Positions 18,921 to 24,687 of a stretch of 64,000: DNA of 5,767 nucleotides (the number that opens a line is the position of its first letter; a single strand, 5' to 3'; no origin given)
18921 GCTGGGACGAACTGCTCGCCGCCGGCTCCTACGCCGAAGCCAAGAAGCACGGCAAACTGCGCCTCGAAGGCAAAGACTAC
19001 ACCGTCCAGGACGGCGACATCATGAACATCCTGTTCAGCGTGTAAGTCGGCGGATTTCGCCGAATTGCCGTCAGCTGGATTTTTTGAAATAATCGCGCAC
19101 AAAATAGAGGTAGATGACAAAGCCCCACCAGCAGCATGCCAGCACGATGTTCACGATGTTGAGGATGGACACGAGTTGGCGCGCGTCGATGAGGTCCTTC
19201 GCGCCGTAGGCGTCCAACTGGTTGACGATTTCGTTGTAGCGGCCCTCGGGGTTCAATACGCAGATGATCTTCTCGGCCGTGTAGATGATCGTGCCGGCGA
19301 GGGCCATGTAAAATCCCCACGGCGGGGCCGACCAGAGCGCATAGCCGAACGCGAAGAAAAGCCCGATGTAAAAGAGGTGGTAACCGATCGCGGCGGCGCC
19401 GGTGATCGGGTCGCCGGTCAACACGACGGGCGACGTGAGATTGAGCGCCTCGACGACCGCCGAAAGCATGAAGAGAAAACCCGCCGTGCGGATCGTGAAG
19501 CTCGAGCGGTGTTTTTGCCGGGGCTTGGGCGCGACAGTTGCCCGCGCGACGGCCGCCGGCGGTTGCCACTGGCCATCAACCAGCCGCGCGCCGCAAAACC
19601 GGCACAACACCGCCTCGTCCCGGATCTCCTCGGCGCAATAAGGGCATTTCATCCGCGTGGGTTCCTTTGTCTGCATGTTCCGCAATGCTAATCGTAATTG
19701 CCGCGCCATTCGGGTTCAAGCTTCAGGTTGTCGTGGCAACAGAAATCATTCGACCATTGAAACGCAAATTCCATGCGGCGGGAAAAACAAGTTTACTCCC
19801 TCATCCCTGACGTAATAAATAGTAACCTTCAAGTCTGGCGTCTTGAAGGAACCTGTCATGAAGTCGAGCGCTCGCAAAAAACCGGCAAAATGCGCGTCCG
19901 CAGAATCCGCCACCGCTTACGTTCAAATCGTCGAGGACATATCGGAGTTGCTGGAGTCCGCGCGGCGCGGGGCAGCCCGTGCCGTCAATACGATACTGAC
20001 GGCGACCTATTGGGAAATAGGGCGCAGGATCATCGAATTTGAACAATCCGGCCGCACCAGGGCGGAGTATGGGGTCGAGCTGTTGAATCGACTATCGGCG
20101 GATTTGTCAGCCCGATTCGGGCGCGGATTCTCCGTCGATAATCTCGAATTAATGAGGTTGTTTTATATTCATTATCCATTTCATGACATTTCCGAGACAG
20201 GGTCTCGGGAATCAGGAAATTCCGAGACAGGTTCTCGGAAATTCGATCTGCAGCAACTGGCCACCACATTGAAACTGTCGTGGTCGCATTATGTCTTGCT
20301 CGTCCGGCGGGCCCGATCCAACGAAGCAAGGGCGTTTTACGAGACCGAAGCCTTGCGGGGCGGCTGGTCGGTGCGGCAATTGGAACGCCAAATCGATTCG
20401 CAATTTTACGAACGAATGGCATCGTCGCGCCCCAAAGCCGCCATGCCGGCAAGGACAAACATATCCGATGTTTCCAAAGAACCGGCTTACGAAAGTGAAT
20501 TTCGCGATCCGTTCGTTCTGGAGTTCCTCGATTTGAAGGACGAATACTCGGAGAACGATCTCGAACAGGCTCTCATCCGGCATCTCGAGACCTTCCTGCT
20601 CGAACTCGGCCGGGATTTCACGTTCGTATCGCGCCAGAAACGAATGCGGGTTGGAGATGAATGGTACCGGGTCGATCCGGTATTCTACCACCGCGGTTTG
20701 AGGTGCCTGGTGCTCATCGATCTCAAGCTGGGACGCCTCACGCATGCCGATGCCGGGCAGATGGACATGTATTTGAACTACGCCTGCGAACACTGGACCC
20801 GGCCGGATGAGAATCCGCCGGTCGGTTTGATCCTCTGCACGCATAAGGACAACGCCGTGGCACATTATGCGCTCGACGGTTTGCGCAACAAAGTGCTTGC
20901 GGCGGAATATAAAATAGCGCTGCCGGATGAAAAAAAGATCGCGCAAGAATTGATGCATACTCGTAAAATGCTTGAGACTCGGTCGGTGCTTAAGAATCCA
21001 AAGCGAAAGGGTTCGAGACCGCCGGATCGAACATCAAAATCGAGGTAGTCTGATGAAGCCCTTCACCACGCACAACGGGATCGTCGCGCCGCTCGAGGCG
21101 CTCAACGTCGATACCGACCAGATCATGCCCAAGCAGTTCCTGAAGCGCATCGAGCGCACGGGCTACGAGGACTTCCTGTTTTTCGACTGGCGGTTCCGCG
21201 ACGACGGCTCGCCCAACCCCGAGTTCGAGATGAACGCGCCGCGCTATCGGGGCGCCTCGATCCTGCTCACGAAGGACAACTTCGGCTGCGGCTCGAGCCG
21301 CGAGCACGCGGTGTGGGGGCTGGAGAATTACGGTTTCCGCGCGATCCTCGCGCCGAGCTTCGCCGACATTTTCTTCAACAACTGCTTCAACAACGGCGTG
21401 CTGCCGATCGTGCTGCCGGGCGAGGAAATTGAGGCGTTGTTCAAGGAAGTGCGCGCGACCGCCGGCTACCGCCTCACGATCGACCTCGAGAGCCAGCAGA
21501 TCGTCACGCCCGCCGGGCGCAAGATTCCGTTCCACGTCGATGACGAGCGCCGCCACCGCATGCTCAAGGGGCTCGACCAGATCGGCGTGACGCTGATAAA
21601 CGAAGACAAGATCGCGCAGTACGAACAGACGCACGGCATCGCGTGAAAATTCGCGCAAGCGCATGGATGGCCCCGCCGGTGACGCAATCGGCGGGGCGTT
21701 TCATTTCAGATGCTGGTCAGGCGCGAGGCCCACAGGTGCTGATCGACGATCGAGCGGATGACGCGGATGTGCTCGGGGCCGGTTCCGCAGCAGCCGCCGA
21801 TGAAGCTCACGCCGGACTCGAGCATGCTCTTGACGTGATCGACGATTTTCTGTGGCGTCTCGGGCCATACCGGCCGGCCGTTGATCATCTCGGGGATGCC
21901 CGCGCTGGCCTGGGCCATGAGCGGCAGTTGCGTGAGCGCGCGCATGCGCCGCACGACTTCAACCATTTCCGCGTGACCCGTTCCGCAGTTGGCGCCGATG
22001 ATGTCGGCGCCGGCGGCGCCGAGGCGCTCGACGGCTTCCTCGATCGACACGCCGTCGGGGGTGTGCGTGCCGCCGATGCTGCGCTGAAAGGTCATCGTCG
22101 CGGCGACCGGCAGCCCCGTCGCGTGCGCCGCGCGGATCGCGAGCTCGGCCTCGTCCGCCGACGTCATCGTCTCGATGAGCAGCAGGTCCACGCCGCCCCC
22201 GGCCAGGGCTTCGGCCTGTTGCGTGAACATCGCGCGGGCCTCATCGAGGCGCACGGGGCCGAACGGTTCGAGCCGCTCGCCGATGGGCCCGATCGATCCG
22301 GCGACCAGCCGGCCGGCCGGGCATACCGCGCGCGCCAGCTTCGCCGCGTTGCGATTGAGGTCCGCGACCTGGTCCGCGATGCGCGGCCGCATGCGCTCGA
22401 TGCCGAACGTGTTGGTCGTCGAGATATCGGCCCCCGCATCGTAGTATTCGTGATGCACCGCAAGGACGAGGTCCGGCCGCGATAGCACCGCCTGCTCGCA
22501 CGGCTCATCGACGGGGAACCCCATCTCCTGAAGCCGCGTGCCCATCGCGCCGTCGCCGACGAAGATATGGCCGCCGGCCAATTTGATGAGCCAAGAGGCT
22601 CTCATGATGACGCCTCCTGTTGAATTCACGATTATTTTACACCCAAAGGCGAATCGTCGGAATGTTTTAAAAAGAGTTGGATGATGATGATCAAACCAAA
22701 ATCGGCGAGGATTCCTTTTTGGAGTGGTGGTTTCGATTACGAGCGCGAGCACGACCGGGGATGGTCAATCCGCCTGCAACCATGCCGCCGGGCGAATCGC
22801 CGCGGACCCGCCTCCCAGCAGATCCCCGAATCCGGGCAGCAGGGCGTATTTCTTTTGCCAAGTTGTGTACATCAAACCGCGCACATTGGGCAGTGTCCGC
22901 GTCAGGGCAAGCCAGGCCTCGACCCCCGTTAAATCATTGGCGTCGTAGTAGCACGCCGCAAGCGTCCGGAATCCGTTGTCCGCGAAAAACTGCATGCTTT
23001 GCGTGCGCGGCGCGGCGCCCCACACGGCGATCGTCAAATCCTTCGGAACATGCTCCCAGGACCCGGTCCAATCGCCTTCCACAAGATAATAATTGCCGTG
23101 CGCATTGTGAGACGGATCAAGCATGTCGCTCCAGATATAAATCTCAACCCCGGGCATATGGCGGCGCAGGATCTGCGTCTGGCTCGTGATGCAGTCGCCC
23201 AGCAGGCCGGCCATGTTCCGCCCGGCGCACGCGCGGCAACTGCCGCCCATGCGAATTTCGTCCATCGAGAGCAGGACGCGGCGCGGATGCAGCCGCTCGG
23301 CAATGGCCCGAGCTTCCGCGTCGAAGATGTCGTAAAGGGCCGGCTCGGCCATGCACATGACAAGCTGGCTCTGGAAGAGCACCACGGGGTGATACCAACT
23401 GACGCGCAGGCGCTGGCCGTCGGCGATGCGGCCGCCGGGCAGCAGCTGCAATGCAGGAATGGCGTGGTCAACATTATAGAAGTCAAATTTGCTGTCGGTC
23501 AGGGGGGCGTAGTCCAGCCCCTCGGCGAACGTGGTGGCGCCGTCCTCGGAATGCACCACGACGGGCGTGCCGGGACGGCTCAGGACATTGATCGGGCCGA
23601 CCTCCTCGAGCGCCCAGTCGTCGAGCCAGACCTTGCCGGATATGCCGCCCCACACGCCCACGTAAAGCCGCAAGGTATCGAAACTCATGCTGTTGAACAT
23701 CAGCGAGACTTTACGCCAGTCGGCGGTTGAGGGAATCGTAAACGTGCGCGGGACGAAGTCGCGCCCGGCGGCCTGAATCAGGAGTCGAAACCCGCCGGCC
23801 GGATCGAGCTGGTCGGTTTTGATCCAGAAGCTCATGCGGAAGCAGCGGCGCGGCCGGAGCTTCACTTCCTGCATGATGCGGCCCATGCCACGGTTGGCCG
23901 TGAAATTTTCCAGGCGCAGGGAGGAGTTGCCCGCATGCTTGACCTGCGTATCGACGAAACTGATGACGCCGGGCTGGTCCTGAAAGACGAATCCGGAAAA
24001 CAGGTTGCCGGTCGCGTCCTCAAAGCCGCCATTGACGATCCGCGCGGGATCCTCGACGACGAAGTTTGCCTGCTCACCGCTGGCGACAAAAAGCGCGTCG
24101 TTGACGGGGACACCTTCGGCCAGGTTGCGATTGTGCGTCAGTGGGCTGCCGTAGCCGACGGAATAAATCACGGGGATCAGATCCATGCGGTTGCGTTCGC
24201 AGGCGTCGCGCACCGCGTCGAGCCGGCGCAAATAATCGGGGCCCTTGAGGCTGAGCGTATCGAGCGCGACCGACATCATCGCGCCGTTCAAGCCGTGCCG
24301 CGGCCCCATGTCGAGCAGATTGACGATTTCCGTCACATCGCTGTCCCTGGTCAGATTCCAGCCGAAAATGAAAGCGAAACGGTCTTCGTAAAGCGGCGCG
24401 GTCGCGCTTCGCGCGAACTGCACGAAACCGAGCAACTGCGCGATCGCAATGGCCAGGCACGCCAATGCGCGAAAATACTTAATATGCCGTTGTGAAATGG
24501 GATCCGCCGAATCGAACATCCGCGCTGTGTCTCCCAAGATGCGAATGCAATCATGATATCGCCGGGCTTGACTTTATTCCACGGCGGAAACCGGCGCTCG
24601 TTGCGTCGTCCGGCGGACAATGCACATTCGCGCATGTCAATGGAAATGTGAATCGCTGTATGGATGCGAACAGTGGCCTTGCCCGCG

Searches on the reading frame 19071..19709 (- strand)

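Call 67: search_protein_families(library=pfam, proteins=[window:19071-19709:-], max_evalue=0.001)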
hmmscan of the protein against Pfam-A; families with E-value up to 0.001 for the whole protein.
window:19071-19709:- (212 aa): 2 families
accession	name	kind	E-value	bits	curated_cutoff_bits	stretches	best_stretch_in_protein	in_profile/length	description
PF13240.11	Zn_Ribbon_1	-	2.3e-05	24.5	25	1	21-43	1-23/23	zinc-ribbon domain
PF13248.11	Zn_ribbon_3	-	0.00012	21.9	27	1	21-43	4-26/26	zinc-ribbon domain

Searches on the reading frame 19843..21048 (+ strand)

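Call 68: search_protein_families(library=pfam, proteins=[window:19843-21048:+], max_evalue=0.001)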
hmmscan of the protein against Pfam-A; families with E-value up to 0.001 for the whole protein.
window:19843-21048:+ (401 aa): 2 families
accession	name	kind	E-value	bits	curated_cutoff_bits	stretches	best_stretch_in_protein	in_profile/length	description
PF06250.17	YhcG_C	-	8.2e-55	185.4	32.5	1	220-369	4-155/157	YhcG PDDEXK nuclease domain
PF17761.7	DUF1016_N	-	1.2e-40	139.2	32.8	1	32-191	1-137/137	DUF1016 N-terminal domain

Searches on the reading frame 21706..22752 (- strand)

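Call 67: search_protein_families(library=pfam, proteins=[window:21706-22752:-], max_evalue=0.001)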
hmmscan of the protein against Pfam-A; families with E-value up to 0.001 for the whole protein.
window:21706-22752:- (348 aa): 2 families
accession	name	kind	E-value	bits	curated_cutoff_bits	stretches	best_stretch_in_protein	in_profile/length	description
PF02574.22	S-methyl_trans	-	2.8e-68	231.3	22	1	65-335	2-282/283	Homocysteine S-methyltransferase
PF05853.18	BKACE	-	0.00041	20.2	24.8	1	227-339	52-162/274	beta-keto acid cleavage enzyme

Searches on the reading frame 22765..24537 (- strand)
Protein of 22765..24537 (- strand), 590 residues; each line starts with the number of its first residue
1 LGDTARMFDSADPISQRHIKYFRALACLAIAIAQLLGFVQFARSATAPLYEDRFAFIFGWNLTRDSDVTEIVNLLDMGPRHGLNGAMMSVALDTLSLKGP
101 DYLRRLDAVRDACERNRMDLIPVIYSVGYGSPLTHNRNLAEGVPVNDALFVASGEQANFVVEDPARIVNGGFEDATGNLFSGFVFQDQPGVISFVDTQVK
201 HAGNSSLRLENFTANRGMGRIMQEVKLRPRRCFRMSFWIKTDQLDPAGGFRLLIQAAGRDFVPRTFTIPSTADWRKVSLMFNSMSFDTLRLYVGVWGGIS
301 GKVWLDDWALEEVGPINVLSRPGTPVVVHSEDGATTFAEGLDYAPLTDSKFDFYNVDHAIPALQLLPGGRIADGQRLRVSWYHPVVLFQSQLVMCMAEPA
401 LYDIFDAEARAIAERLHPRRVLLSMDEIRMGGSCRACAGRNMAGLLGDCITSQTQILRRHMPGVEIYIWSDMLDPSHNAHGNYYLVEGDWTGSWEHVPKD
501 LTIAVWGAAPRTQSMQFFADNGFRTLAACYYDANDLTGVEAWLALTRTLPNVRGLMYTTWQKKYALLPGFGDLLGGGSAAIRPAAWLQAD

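Call 67: search_protein_families(library=pfam, proteins=[window:22765-24537:-], max_evalue=0.001)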
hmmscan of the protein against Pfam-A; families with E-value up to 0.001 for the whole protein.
window:22765-24537:- (590 aa): 1 family
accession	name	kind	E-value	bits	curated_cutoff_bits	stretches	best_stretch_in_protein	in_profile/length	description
PF02018.23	CBM_4_9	-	5.8e-05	23.9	25.9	1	167-294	4-130/136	Carbohydrate binding domain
